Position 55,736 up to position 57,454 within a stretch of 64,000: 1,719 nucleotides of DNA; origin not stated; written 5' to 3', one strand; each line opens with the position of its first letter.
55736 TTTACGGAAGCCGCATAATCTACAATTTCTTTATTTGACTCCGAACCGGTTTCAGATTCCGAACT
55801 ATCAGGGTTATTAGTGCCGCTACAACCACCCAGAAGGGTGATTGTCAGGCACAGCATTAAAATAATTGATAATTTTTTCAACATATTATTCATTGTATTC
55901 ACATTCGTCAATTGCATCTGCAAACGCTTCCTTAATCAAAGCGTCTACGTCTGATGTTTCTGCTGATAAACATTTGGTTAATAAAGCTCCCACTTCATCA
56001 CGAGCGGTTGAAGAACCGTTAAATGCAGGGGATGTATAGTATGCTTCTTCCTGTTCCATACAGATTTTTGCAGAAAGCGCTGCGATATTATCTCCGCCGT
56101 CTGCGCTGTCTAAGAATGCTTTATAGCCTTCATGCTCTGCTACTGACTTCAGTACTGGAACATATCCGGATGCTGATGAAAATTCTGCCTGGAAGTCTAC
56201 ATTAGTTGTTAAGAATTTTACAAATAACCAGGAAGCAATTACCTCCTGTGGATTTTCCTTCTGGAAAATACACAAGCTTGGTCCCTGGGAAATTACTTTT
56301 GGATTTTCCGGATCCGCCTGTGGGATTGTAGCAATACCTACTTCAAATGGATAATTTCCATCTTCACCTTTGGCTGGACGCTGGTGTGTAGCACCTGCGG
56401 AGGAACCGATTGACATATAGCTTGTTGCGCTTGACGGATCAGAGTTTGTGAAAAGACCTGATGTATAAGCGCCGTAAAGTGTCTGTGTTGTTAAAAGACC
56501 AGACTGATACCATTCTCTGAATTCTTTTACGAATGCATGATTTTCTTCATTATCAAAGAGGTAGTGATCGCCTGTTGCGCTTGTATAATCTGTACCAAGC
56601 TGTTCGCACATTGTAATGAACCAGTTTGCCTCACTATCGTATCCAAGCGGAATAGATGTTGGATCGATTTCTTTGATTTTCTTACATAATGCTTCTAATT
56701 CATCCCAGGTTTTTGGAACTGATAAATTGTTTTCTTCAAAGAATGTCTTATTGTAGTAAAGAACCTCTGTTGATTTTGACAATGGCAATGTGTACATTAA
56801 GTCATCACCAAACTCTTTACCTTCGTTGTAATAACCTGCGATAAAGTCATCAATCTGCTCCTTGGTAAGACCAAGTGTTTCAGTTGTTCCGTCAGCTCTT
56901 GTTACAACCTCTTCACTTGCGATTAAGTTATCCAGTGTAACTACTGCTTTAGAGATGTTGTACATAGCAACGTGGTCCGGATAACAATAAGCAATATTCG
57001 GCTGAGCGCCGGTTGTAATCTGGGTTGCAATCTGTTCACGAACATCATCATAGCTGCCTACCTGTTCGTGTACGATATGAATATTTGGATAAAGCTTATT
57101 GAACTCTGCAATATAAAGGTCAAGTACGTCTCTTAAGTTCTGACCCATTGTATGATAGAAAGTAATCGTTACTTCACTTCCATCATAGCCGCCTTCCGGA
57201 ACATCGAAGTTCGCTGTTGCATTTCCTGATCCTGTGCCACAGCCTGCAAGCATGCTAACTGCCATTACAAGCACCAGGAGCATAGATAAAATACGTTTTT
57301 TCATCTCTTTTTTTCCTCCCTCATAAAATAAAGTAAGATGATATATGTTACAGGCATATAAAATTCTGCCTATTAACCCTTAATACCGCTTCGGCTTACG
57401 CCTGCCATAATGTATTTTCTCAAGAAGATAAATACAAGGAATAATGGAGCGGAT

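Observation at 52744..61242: Surface nuclease and OB-fold capture lipoprotein in one operon with a sugar-type ABC importer: candidate extracellular nucleic-acid harvesting system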

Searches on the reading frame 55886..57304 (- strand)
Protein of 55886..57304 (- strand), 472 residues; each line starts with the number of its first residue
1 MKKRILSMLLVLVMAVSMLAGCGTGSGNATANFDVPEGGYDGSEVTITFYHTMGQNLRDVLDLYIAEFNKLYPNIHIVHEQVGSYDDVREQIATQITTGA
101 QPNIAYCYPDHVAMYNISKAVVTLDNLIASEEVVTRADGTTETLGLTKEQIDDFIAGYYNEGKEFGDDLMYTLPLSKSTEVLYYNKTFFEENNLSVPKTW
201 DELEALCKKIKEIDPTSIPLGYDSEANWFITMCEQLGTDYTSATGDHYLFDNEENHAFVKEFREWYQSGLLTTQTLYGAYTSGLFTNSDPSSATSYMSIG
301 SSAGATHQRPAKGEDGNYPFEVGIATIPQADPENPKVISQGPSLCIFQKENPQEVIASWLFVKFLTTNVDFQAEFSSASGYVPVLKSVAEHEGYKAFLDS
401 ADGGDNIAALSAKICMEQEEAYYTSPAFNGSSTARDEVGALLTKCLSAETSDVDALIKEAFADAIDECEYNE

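Call 3: search_protein_families(library=pfam, proteins=[window:55886-57304:-], max_evalue=0.01)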
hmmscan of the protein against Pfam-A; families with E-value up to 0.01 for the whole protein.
window:55886-57304:- (472 aa): 2 families
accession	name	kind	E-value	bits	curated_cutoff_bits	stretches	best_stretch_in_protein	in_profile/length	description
PF13416.11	SBP_bac_8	-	1.3e-36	127.3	27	1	64-396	2-273/279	Bacterial extracellular solute-binding protein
PF01547.30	SBP_bac_1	-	2e-25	90.9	26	1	57-368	4-303/307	Bacterial extracellular solute-binding protein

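Call 10: search_protein_families(library=ncbifam, proteins=[window:55886-57304:-], max_evalue=0.001)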
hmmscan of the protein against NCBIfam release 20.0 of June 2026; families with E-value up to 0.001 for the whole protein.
window:55886-57304:- (472 aa): 5 families
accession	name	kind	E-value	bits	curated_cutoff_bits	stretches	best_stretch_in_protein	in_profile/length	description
NF008211.0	PRK10974.1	equivalog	1.3e-17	63.6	411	1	45-405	27-372/439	sn-glycerol-3-phosphate ABC transporter substrate-binding protein UgpB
TIGR03850.1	bind_CPR_0540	equivalog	1.4e-17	63.4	299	1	3-214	1-194/437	carbohydrate ABC transporter substrate-binding protein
NF045826.1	lipo_P68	equivalog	2.6e-09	36.1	200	1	2-187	2-171/669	P68 family surface lipoprotein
TIGR03851.1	chitin_NgcE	equivalog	1.1e-07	31.2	399.65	1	148-214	132-197/450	N-acetylglucosamine/diacetylchitobiose ABC transporter substrate-binding protein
NF053763.1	ABCarbgalBndGanS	equivalog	0.00024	20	700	1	139-212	103-178/420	galactooligosaccharide ABC transporter substrate-binding protein GanS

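Call 11: search_solved_structures(query=window:55886-57304:-, max_evalue=0.001)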
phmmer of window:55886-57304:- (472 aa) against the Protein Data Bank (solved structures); distinct sequences matched with E-value up to 0.001: 45.
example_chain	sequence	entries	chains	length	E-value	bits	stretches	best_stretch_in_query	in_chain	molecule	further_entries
7c0x_A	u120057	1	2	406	1.1e-18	70.4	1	165-398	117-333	Sugar ABC transporter, periplasmic sugar-binding protein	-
7c0f_A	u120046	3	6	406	1.1e-18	70.4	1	165-398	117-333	Sugar ABC transporter, periplasmic sugar-binding protein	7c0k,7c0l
7c0v_A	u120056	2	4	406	1.7e-18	69.8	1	56-398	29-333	Sugar ABC transporter, periplasmic sugar-binding protein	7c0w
7c0y_A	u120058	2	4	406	2.6e-18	69.2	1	56-398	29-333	Sugar ABC transporter, periplasmic sugar-binding protein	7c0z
7c0t_A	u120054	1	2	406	2.9e-18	69.1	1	165-398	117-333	Sugar ABC transporter, periplasmic sugar-binding protein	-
7c0u_A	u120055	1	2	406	2.9e-18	69.1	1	165-398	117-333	Sugar ABC transporter, periplasmic sugar-binding protein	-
7c0o_A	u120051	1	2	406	3.9e-18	68.6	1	165-398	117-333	Sugar ABC transporter, periplasmic sugar-binding protein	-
7c16_A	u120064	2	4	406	4e-18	68.6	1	56-398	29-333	Sugar ABC transporter, periplasmic sugar-binding protein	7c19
7c0r_A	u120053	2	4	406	5.5e-18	68.1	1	165-398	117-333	Sugar ABC transporter, periplasmic sugar-binding protein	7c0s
7c14_A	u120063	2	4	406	6.7e-18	67.8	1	56-398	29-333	Sugar ABC transporter, periplasmic sugar-binding protein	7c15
7c1b_A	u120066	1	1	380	7e-14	54.6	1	165-398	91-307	Sugar ABC transporter, periplasmic sugar-binding protein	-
6x84_A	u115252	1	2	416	3.9e-11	45.5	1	45-406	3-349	sn-glycerol-3-phosphate-binding periplasmic protein UgpB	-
4aq4_A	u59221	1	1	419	4.1e-11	45.5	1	45-406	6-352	SN-GLYCEROL-3-PHOSPHATE-BINDING PERIPLASMIC PROTEIN UGPB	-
2heu_A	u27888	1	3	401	2.8e-09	39.4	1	45-245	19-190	Sugar ABC transporter, sugar-binding protein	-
2hfb_A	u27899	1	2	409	3.5e-09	39.1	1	56-245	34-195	Sugar ABC transporter, sugar-binding protein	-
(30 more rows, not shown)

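Call 16: find_homologous_proteins(query=window:55886-57304:-, max_evalue=1e-10)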
Query window:55886-57304:- (472 aa): 7046 proteins with E <= 1e-10 among 8000 candidates; the best 120 are listed.
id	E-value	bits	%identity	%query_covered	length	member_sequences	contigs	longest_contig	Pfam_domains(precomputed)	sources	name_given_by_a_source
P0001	0.0e+0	1075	100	100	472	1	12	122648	PF13416.12,PF01547.31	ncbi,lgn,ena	-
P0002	0.0e+0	1075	100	100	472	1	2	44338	PF13416.12,PF01547.31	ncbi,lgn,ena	-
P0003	0.0e+0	1073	100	100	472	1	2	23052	PF13416.12,PF01547.31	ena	-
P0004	0.0e+0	1020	94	100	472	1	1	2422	PF13416.12,PF01547.31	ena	-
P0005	0.0e+0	1019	93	100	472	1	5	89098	PF13416.12,PF01547.31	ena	-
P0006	0.0e+0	1018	93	100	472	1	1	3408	PF13416.12,PF01547.31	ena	-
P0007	6.2e-289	976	91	100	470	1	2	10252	PF13416.12,PF01547.31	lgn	-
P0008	1.5e-284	962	89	100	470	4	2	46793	PF13416.12,PF01547.31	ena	-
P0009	1.1e-282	956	88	100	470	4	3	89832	PF13416.12,PF01547.31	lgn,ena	-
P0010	1.4e-282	955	89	100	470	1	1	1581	PF13416.12,PF01547.31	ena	-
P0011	1.6e-282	955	89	100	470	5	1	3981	PF13416.12,PF01547.31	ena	-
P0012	8.0e-281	949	88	100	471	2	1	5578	PF13416.12,PF01547.31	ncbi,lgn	-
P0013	1.4e-279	945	88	100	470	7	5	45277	PF13416.12,PF01547.31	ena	-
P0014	8.2e-279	943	87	100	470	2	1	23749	PF13416.12,PF01547.31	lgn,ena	-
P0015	2.1e-276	935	87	100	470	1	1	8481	PF13416.12,PF01547.31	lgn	-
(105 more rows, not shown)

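Call 18: find_related_loci(query=A1, collection=genome_contigs, flank=10000)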
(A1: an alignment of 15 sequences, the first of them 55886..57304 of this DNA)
Query A1 (472 aa) in genome_contigs; peptide patterns used: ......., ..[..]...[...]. (x = any residue, [..] = any of these).
599 stretches matched a pattern (row limit reached: there are more); 572 encode a relative of the query (tblastn E <= 1e-3); the best 80 are kept; 80 distinct loci.
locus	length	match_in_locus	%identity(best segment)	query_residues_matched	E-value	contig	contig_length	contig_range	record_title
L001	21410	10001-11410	82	1-472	0e+0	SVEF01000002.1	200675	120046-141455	MAG: Lachnospiraceae bacterium isolate SIG299 NODE_226_length_200675_cov_4.308076, whole genome shotgun sequence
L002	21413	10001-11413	75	1-470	0e+0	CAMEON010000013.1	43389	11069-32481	MAG: uncultured Clostridia bacterium isolate SRR15057928_bin.6_metaWRAP_v1.3_MAG genome assembly, contig: ERZ10407477.31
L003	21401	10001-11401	75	3-470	0e+0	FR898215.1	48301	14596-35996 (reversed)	Eubacterium sp. CAG:841 genomic scaffold, scf47, whole genome shotgun sequence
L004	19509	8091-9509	75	2-471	0e+0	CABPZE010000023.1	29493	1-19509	MAG TPA_asm: uncultured Anaerotruncus sp. isolate MGYG-HGUT-00371 genome assembly, contig: GUT_GENOME008042_23, whole ge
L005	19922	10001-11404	74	1-471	0e+0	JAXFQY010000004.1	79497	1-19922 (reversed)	MAG: Eubacteriales bacterium isolate SUG2853 k141_2370845, whole genome shotgun sequence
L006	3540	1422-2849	74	1-471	0e+0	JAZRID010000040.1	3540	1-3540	MAG: Oscillospiraceae bacterium isolate T1900045476_YK20190170.MAGScoT_cleanbin_000091 SGB_7275_k141_1058610, whole geno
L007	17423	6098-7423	78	29-471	0e+0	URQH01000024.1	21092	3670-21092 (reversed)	uncultured Clostridiales bacterium isolate UMGS1241 genome assembly, contig: NODE_2464_length_21092_cov_42.313258, whole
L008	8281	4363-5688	78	29-471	0e+0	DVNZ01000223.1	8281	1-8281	MAG TPA_asm: Candidatus Aphodomorpha intestinavium isolate ChiGjej2B2-16831 ChiGjej2B2M5__C740086_L8281_SRR6323342, whol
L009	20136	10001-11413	74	1-471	0e+0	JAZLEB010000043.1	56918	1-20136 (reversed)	MAG: Candidatus Pelethomonas sp. isolate T1900045024_TC20190017.MAGScoT_cleanbin_000019 SGB_4423_k141_1476173, whole gen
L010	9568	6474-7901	73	1-470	0e+0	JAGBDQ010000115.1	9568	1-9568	MAG: Oscillospiraceae bacterium isolate RGIG9023 Water_deer_Rectum-4__c110307, whole genome shotgun sequence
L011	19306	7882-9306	73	3-470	0e+0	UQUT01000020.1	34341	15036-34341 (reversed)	uncultured Eubacterium sp. isolate UMGS660 genome assembly, contig: NODE_647_length_34341_cov_22.259465, whole genome sh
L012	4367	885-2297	74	1-471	0e+0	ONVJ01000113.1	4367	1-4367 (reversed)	uncultured Clostridiales bacterium isolate RUG680 genome assembly, contig: k87_11711739, whole genome shotgun sequence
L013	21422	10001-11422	73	1-470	0e+0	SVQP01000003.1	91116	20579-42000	MAG: Oscillospiraceae bacterium isolate SIG620 NODE_1446_length_91116_cov_2.992878, whole genome shotgun sequence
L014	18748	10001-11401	74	3-470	0e+0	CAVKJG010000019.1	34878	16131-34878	Sphaerochaetaceae bacterium isolate H07689-L1_cleanbin_000002 genome assembly, contig: Spades_H07689-L1_contig_641, whol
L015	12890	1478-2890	75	1-471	0e+0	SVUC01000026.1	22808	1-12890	MAG: Oscillospiraceae bacterium isolate SIG711 NODE_43223_length_22808_cov_1.398792, whole genome shotgun sequence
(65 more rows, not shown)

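Call 26: search_solved_structures(query=A1, max_evalue=1e-8, show_alignments=2)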
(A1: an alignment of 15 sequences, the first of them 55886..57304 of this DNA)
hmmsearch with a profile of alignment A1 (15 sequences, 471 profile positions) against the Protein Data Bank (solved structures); distinct sequences matched with E-value up to 1e-8: 24.
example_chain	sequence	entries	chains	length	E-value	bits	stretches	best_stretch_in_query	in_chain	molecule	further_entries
7c0x_A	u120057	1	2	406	3e-20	75.3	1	165-402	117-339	Sugar ABC transporter, periplasmic sugar-binding protein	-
7c0f_A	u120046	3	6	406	3.3e-20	75.1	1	165-402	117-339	Sugar ABC transporter, periplasmic sugar-binding protein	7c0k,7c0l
7c0v_A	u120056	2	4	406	4.4e-20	74.7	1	165-402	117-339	Sugar ABC transporter, periplasmic sugar-binding protein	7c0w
7c0t_A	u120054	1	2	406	6.9e-20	74.1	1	165-402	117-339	Sugar ABC transporter, periplasmic sugar-binding protein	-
7c0y_A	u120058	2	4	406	8.9e-20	73.7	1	165-402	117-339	Sugar ABC transporter, periplasmic sugar-binding protein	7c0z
7c16_A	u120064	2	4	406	1.2e-19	73.3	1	165-402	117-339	Sugar ABC transporter, periplasmic sugar-binding protein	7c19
7c0u_A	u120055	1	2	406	1.3e-19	73.2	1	165-402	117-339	Sugar ABC transporter, periplasmic sugar-binding protein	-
7c0o_A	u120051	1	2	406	1.6e-19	72.9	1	165-402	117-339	Sugar ABC transporter, periplasmic sugar-binding protein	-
7c0r_A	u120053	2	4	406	1.7e-19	72.8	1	165-402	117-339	Sugar ABC transporter, periplasmic sugar-binding protein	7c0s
7c14_A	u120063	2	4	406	3.2e-19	71.9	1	165-402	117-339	Sugar ABC transporter, periplasmic sugar-binding protein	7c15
7c1b_A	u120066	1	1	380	1.7e-14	56.3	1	165-402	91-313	Sugar ABC transporter, periplasmic sugar-binding protein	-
6i5r_A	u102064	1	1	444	1.4e-11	46.7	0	167-370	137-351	Sugar ABC transporter substrate-binding protein, BlMnBP1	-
6x84_A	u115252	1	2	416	1.8e-11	46.3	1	44-403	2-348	sn-glycerol-3-phosphate-binding periplasmic protein UgpB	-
4aq4_A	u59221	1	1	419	2.8e-11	45.7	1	45-403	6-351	SN-GLYCEROL-3-PHOSPHATE-BINDING PERIPLASMIC PROTEIN UGPB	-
2heu_A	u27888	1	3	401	3.9e-11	45.2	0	166-236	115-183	Sugar ABC transporter, sugar-binding protein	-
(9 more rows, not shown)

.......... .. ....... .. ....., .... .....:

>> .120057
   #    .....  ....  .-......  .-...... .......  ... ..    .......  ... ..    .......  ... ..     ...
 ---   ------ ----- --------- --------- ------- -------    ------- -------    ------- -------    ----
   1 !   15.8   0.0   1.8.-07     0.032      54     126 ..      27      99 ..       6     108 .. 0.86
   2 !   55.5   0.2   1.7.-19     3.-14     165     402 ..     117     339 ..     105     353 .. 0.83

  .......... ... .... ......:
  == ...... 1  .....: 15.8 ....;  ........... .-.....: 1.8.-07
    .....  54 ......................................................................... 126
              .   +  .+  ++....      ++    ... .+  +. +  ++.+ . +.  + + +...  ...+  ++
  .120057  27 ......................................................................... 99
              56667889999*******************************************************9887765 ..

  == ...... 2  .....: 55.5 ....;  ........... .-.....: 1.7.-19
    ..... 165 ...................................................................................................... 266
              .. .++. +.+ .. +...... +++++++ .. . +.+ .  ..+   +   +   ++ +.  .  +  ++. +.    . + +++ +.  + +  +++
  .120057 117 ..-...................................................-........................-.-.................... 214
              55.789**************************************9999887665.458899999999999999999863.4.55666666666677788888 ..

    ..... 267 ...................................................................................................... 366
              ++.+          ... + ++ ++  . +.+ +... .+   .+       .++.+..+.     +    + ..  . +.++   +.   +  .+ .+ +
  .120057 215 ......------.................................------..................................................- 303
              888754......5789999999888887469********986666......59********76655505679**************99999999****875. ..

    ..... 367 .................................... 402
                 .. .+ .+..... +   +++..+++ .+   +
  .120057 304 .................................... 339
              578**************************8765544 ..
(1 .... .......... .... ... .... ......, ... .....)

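Call 35: predict_structure(alignment_id=A1)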
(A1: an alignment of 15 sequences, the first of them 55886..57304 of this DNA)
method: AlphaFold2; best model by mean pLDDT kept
length: 472 residues; sequences in the alignment: 15
mean_pLDDT: 53.4   pTM: 0.51
mean pLDDT of the five models: 53.4, 45.4, 44.7, 44.4, 43.0
residues with pLDDT >= 90: 15; 70-90: 95; 50-70: 129; < 50: 233
segments of 3 or more residues with pLDDT < 50: 1-3, 12-30, 84-112, 118-122, 158-187, 218-250, 271-346, 418-440, 467-472
pLDDT, mean of each block of 10 residues (from residue 1): 50 42 33 69 82 65 90 87 49 39 40 49 65 89 85 58 35 34 46 61 64 55 36 41 38 60 59 32 31 33 26 36 29 29 46 81 80 70 64 83 53 49 27 41 59 70 50 31
secondary structure, 60 per line:
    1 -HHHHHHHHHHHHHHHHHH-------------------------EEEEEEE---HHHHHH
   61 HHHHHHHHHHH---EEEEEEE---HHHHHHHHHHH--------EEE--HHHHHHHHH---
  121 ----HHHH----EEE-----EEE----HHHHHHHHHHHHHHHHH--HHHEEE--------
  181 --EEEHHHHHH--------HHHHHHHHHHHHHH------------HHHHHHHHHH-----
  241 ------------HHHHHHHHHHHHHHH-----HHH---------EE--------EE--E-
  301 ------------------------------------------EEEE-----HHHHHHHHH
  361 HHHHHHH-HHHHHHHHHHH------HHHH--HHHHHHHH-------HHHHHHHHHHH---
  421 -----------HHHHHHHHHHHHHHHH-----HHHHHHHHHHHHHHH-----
elements in order: H2-19 E45-51 H55-71 E75-81 H85-95 E104-106 H109-117 H125-128 E133-135 E141-143 H148-164 E170-172 E183-185 H186-191 H200-213 H226-235 H253-267 E343-346 H352-367 H369-379 H386-389 H392-399 H407-417 H432-447 H453-467

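Call 48: search_protein_representatives(protein=window:55886-57304:-)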
Query: 472 residues. Proteins with E-value up to 0.001 (for the whole library): 4046; up to 1e-10: 1413; up to 1e-30: 481. The best 150 are listed.
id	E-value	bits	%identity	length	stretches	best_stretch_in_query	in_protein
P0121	2.5e-177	606.6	68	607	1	31-470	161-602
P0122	4.2e-177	605.9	65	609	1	20-471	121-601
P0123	1.2e-176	604.3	66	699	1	21-471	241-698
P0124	3.4e-176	602.9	64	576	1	31-471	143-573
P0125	1.5e-175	600.8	63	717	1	41-470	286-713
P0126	4.4e-175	599.2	64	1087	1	30-469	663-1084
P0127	3.1e-174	596.4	65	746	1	31-470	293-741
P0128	1.1e-173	594.6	61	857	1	29-468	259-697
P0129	1.7e-168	577.5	60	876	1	20-469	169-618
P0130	3.5e-168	576.4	62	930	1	36-470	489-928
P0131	9.9e-166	568.4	61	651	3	193-403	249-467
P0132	4.3e-162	556.4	61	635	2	1-401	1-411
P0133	1.0e-159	548.5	61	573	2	39-461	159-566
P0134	1.2e-159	548.3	59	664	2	38-469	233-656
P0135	1.3e-159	548.2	62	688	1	38-470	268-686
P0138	4.7e-157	539.8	61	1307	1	37-471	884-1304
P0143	4.8e-154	529.9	57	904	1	39-469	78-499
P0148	3.0e-151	520.6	58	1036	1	25-458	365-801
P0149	8.7e-151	519.1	59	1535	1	43-451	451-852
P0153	3.9e-149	513.7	58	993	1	37-469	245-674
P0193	5.5e-116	404.4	48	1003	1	42-469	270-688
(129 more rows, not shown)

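Call 50: search_protein_families(library=pfam, proteins=[P0126, P0128, P0129, P0138, P0143, P0148, P0149, P0153, P0193], max_evalue=0.001)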
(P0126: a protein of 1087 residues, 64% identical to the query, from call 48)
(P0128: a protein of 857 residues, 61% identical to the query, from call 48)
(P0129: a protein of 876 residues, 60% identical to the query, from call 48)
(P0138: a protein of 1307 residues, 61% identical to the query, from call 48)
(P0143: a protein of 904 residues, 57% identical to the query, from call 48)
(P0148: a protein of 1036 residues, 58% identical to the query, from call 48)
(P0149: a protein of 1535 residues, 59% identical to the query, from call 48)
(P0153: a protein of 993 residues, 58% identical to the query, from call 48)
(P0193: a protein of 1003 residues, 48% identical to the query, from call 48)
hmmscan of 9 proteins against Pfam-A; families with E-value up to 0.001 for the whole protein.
P0126 (1087 aa): 2 families
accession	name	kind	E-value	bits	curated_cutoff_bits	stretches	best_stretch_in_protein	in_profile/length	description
PF13416.11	SBP_bac_8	-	9.9e-38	131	27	1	696-1006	2-267/279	Bacterial extracellular solute-binding protein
PF01547.30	SBP_bac_1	-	2.1e-30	107.2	26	1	687-984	2-303/307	Bacterial extracellular solute-binding protein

P0128 (857 aa): 2 families
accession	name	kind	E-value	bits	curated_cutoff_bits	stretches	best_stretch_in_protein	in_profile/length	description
PF13416.11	SBP_bac_8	-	6e-27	95.6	27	1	293-622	1-271/279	Bacterial extracellular solute-binding protein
PF01547.30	SBP_bac_1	-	7.3e-13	49.6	26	1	288-596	5-303/307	Bacterial extracellular solute-binding protein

P0129 (876 aa): 2 families
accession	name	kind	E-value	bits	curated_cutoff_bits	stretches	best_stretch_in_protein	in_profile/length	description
PF13416.11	SBP_bac_8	-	6.8e-31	108.5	27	1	213-540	2-269/279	Bacterial extracellular solute-binding protein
PF01547.30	SBP_bac_1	-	5.5e-13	50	26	1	213-516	13-303/307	Bacterial extracellular solute-binding protein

P0138 (1307 aa): 2 families
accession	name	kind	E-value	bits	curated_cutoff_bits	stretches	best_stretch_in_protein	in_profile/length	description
PF13416.11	SBP_bac_8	-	1.7e-39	136.7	27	1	910-1228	1-273/279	Bacterial extracellular solute-binding protein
PF01547.30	SBP_bac_1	-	4e-27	96.4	26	1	902-1201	2-304/307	Bacterial extracellular solute-binding protein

P0143 (904 aa): 3 families
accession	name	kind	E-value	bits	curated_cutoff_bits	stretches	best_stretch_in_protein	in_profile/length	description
PF13416.11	SBP_bac_8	-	2.1e-32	113.5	27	1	102-424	1-273/279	Bacterial extracellular solute-binding protein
PF01547.30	SBP_bac_1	-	2.3e-23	84.1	26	1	99-397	9-304/307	Bacterial extracellular solute-binding protein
PF01336.31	tRNA_anti-codon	-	1e-07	32.2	27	0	837-881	27-67/75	OB-fold nucleic acid binding domain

P0148 (1036 aa): 2 families
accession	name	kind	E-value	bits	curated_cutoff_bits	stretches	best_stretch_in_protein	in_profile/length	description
PF13416.11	SBP_bac_8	-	4.1e-26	92.8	27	1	404-732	2-267/279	Bacterial extracellular solute-binding protein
PF01547.30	SBP_bac_1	-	1.9e-08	35.1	26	1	395-541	2-128/307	Bacterial extracellular solute-binding protein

P0149 (1535 aa): 5 families
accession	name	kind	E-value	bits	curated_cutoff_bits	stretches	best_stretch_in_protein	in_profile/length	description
PF13306.12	LRR_5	-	3.8e-207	677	27.7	8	218-345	1-123/127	BspA type Leucine rich repeat region (6 copies)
PF13855.12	LRR_8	-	5e-41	138.7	27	0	974-1015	15-55/61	Leucine rich repeat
PF13416.11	SBP_bac_8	-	1.8e-33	117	27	1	471-797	1-274/279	Bacterial extracellular solute-binding protein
PF01547.30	SBP_bac_1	-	8.4e-19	69.1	26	1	463-769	2-304/307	Bacterial extracellular solute-binding protein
PF12799.13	LRR_4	-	3.2e-12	46.7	27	0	253-293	2-41/44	Leucine Rich repeats (2 copies)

P0153 (993 aa): 3 families
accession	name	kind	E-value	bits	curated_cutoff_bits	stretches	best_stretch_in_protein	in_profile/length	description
PF13416.11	SBP_bac_8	-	9.6e-33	114.6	27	1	272-597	2-273/279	Bacterial extracellular solute-binding protein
PF01547.30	SBP_bac_1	-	1.1e-22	81.8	26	1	267-569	6-303/307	Bacterial extracellular solute-binding protein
PF00565.23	SNase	-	1.7e-10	41.7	21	1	731-838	2-104/107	Staphylococcal nuclease homologue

P0193 (1003 aa): 2 families
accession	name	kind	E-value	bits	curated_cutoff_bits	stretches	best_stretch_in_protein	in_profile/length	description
PF09479.16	Flg_new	-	1.3e-43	147.4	27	3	112-174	1-65/65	Listeria-Bacteroides repeat domain (List_Bact_rpt)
PF18998.6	Flg_new_2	-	8.8e-05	22.9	23.6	0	39-105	1-72/73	Divergent InlB B-repeat domain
